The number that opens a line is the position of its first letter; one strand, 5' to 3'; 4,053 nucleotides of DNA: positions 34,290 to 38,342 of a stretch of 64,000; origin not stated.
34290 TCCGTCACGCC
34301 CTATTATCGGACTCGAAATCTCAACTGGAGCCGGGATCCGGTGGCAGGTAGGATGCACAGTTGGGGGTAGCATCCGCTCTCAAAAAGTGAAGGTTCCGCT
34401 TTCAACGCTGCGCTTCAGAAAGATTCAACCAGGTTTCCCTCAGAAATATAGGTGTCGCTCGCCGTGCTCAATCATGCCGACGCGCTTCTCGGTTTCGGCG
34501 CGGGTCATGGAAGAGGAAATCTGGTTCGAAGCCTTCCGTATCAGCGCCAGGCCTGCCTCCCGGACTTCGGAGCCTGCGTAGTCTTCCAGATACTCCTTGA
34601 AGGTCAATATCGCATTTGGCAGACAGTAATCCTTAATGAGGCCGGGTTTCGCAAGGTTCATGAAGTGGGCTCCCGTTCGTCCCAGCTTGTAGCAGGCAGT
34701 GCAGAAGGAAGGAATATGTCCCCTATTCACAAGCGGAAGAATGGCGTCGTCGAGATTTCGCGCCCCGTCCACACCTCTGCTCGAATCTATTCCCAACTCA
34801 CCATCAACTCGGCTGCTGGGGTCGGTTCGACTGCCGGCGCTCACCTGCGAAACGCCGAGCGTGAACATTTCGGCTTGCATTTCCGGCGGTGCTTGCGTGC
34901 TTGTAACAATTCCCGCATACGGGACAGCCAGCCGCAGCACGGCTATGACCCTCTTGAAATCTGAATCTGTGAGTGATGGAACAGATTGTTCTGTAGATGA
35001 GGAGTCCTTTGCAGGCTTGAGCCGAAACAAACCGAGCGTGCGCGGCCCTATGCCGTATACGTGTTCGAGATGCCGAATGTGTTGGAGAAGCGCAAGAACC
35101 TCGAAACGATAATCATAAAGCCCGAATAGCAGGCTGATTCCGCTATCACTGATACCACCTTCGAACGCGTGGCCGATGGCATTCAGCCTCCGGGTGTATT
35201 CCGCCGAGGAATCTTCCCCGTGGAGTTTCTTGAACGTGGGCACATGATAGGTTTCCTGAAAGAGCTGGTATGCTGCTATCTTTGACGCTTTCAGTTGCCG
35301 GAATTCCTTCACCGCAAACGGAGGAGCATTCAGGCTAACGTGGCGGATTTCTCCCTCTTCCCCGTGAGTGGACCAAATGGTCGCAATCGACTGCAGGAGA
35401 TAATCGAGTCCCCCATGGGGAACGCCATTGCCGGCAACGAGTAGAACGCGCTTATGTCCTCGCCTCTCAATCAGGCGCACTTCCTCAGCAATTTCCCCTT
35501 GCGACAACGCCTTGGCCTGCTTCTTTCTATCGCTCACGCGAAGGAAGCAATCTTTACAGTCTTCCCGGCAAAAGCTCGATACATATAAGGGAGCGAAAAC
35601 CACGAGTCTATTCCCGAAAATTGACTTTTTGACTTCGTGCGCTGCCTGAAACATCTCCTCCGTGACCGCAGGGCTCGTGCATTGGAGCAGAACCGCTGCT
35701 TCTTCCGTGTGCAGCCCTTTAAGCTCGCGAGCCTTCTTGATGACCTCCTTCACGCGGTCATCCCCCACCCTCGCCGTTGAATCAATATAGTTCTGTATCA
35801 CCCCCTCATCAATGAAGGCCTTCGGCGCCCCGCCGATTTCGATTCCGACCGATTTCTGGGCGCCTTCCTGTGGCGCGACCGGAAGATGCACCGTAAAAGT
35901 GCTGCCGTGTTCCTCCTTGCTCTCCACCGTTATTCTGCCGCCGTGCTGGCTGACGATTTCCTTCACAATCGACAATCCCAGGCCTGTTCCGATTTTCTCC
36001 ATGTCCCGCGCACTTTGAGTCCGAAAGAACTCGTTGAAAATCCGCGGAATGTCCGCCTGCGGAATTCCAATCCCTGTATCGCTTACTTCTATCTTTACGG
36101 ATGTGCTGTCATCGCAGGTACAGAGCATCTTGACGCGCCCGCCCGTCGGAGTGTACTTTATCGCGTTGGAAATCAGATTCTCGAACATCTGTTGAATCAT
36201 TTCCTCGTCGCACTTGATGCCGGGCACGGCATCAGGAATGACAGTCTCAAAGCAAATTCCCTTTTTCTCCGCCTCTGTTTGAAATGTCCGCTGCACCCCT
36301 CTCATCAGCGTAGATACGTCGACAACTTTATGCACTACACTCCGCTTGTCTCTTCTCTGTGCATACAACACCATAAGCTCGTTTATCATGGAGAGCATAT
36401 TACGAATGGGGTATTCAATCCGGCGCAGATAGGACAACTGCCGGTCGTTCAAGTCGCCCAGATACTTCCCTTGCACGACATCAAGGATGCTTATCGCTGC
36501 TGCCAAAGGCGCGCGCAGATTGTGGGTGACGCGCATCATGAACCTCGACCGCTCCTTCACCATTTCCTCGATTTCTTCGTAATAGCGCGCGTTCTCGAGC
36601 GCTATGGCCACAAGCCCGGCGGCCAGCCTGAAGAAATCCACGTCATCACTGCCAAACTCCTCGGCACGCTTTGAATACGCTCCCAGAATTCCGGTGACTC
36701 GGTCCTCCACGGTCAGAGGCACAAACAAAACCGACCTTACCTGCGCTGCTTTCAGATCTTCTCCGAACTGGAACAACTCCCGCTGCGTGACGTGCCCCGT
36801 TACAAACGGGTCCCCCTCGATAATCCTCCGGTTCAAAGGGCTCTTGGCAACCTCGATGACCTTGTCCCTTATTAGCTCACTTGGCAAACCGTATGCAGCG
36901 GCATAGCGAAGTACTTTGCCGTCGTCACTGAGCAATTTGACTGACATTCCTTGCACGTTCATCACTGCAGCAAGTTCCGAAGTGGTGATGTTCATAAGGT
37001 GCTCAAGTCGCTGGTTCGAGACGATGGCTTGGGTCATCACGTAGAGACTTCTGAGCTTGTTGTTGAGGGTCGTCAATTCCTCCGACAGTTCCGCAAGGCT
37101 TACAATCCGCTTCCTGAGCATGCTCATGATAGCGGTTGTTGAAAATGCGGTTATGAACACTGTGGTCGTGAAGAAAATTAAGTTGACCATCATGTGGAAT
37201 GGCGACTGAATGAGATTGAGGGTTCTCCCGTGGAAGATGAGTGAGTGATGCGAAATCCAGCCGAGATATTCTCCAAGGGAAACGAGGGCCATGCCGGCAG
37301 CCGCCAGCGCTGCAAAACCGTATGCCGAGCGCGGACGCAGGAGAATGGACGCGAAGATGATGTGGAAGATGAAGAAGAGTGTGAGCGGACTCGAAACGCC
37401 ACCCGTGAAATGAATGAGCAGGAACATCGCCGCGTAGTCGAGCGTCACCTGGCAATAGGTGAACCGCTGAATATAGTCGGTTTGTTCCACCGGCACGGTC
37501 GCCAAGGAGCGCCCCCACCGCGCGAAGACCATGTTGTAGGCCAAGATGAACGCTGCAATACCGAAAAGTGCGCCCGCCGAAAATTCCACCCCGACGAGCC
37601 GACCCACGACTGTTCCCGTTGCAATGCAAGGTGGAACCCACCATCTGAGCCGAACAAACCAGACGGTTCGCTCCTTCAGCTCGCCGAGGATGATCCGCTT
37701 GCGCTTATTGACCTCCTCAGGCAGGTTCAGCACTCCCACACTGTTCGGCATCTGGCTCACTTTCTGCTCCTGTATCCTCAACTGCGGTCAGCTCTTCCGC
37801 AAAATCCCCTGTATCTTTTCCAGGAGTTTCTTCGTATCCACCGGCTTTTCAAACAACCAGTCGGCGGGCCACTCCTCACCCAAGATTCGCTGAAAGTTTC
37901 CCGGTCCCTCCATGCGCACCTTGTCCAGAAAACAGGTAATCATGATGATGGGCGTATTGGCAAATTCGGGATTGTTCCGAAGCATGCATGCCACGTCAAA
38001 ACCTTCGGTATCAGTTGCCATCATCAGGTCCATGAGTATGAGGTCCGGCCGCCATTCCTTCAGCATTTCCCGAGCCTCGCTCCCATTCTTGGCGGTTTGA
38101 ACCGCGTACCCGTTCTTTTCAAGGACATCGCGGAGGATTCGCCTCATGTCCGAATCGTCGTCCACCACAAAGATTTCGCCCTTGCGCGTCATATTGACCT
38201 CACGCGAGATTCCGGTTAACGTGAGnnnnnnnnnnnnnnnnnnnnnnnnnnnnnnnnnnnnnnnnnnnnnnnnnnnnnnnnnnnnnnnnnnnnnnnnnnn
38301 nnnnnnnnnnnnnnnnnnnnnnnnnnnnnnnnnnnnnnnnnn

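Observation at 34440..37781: Sensor histidine kinase translationally fused to the radical-SAM hydrogenase maturase HydG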

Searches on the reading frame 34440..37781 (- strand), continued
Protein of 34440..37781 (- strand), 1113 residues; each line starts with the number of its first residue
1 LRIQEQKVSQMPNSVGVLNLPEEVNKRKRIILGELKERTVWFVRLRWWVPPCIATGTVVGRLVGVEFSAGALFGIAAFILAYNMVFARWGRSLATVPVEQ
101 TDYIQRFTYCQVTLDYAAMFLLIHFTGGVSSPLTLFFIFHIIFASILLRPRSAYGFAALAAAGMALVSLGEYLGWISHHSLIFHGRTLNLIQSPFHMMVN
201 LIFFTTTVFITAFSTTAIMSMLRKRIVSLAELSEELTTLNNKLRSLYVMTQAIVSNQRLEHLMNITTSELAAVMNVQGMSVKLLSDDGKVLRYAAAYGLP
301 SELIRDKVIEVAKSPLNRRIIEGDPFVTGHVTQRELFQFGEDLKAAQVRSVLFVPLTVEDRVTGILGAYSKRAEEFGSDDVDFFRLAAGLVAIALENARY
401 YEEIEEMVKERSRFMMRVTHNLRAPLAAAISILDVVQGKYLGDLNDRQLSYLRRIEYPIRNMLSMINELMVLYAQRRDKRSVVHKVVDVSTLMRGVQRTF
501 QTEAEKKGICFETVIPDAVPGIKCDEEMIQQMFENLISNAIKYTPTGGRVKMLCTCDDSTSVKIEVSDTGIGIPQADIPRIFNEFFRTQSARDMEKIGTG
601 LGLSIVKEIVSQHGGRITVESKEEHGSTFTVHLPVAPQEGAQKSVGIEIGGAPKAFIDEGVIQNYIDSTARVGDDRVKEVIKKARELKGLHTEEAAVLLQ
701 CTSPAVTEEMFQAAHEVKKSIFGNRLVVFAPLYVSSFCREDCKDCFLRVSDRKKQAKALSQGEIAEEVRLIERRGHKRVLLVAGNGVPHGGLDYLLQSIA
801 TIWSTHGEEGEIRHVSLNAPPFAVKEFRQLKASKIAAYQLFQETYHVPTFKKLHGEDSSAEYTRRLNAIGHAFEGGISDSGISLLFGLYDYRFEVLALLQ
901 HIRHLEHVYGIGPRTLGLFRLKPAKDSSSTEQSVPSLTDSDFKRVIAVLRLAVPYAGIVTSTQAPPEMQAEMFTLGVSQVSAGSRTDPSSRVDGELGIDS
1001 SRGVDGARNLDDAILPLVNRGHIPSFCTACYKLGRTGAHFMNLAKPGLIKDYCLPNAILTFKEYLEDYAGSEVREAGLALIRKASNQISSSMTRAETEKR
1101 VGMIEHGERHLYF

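Call 98: predict_structure(alignment_id=A2)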
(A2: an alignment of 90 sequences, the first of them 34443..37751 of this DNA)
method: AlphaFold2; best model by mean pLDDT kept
length: 1103 residues; sequences in the alignment: 90
mean_pLDDT: 80.6   pTM: 0.48
mean pLDDT of the five models: 80.6, 77.7, 77.2, 76.5, 74.9
residues with pLDDT >= 90: 361; 70-90: 520; 50-70: 144; < 50: 78
segments of 3 or more residues with pLDDT < 50: 1-14, 465-471, 584-589, 629-642, 737-743, 915-921, 980-997
pLDDT, mean of each block of 10 residues (from residue 1): 34 55 73 87 88 82 91 90 74 83 90 86 85 84 90 89 82 73 84 92 86 67 62 66 66 82 86 88 86 76 84 84 64 81 87 90 77 86 78 68 65 77 75 75 80 72 47 72 85 87 84 85 87 87 80 90 77 57 45 78 88 86 72 30 73 92 92 94 96 95 95 92 75 50 62 91 91 70 92 87 92 94 94 91 81 92 93 91 97 94 91 51 69 96 94 77 92 63 41 53 88 91 84 85 93 95 96 93 96 94 90
secondary structure, 60 per line:
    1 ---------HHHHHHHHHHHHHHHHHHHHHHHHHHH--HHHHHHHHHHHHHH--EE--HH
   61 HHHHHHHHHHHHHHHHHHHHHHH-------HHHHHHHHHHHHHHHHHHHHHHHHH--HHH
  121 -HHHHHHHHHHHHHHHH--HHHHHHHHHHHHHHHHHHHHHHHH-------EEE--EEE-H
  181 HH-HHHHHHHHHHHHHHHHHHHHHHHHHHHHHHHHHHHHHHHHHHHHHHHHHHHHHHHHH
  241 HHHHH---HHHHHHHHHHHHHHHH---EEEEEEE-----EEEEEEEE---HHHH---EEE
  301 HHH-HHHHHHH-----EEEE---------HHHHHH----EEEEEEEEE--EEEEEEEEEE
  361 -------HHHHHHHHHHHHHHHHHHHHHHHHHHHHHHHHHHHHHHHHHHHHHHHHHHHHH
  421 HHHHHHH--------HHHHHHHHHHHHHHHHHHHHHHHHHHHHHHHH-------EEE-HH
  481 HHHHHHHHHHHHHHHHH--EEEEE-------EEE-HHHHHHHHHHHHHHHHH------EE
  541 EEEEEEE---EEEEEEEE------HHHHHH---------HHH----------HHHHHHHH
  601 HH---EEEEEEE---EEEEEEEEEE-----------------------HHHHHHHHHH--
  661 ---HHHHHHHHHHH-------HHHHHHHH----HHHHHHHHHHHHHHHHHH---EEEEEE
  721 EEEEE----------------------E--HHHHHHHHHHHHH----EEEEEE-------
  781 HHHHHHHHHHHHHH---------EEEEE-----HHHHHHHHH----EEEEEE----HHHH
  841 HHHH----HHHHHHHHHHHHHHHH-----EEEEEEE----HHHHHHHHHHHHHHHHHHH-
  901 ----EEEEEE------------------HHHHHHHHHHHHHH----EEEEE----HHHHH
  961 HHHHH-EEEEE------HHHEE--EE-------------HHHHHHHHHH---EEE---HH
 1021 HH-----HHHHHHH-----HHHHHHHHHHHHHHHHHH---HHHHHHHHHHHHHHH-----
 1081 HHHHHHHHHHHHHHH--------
elements in order (helices of 4 or more, strands of 3 or more residues): H10-36 H39-52 H59-83 H91-115 H122-137 H140-163 E171-173 E176-178 H184-245 H249-264 E268-274 E280-287 H291-294 E298-300 H305-311 E317-320 H330-335 E340-348 E351-360 H368-427 H436-467 E475-477 H479-497 E500-504 E512-514 H516-532 E539-547 E551-558 H565-570 H593-602 E606-612 E616-625 H649-658 H664-674 H682-689 H694-711 E715-725 H751-763 E768-773 H781-794 E804-808 H814-822 E827-832 H837-844 H849-864 E870-876 H881-899 E905-910 H929-942 E947-951 H956-965 E967-971 H1000-1009 E1013-1015 H1019-1022 H1028-1034 H1040-1057 H1061-1075 H1081-1095

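Call 100: fold_search(model_id=the predicted structure, library=pdb)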
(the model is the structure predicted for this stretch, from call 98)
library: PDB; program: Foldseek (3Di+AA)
matches with E <= 10: 1467; with E <= 0.001: 671
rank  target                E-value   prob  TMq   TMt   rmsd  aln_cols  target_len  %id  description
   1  4wcx_C                6.4e-38  1.00  0.39  0.92   2.7       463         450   40  Crystal structure of HydG: A maturase of the [FeFe]-hydrogenase (released 2015-02-04)
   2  4wcx_A                1.5e-37  1.00  0.39  0.93   2.5       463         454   40  Crystal structure of HydG: A maturase of the [FeFe]-hydrogenase (released 2015-02-04)
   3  4rtb                  1.4e-28  1.00  0.34  0.83   4.1       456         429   32  X-ray structure of the FeFe-hydrogenase maturase HydG from Carboxydothermus hydrogenoformans (released 2015-01-28)
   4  7pd2_B                1.8e-19  1.00  0.30  0.86   3.1       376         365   23  Crystal structure of the substrate-free radical SAM tyrosine lyase ThiH (2-iminoacetate synthase) from Thermosinus car (released 2022-05-11)
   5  7pd1_B                3.7e-19  1.00  0.30  0.86   3.2       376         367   23  Crystal structure of the L-tyrosine-bound radical SAM tyrosine lyase ThiH (2-iminoacetate synthase) from Thermosinus c (released 2022-05-11)
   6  7pd1_A                5.5e-19  1.00  0.30  0.86   3.1       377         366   23  Crystal structure of the L-tyrosine-bound radical SAM tyrosine lyase ThiH (2-iminoacetate synthase) from Thermosinus c (released 2022-05-11)
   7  9a5d_A                1.0e-16  1.00  0.14  0.25  34.2       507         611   21  Integrative model of WALK-YYCH by crosslinking MS and deep learning (released 2024-09-18)
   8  9eut_A                1.2e-14  1.00  0.14  0.20  27.3       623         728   14  Cryo-EM structure of the full-length Pseudomonas aeruginosa bacteriophytochrome in its Pr state (released 2024-09-04)
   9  6rgz_A                6.5e-14  1.00  0.14  0.59  18.6       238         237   32  Revisiting pH-gated conformational switch. Complex HK853-RR468 pH 6.5 (released 2020-02-19)
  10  8upk_A                7.1e-14  1.00  0.14  0.20  23.0       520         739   16  Pr/Pfr heterodimer (hybrid) state of Stigmatella aurantiaca bacteriophytochrome 2 (released 2024-09-25)
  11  4u7o_A                8.2e-14  1.00  0.14  0.61  18.5       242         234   30  Active histidine kinase bound with ATP (released 2015-09-02)
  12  9jfj_A                1.0e-13  1.00  0.13  0.61  20.6       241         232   28  Crystal structure of the cytoplasmic domain of ZraS in ADP-bound form (released 2025-03-26)
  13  4i5s_B                1.0e-13  1.00  0.13  0.35  25.3       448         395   22  Structure and function of sensor histidine kinase (released 2013-03-27)
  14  5uht_A                1.1e-13  1.00  0.14  0.60  18.8       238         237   32  Structure of the Thermotoga maritima HK853-BeF3-RR468 complex at pH 5.0 (released 2017-12-27)
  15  4jav_B                1.2e-13  1.00  0.14  0.59  16.1       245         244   31  Structural basis of a rationally rewired protein-protein interface (HK853wt and RR468mutant V13P, L14I, I17M and N21V) (released 2013-09-04)
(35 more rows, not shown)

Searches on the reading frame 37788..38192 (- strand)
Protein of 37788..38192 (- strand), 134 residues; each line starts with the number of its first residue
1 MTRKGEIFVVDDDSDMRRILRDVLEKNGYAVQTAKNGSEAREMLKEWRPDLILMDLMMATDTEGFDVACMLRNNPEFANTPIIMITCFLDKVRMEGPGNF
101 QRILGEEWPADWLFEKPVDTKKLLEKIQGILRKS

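Call 7: search_protein_families(library=pfam, proteins=[window:37788-38192:-], max_evalue=0.001)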
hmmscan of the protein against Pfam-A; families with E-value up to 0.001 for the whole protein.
window:37788-38192:- (134 aa): 1 family
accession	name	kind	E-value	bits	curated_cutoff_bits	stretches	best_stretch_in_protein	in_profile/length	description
PF00072.30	Response_reg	-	2e-20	73.5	30.2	1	7-91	1-82/111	Response regulator receiver domain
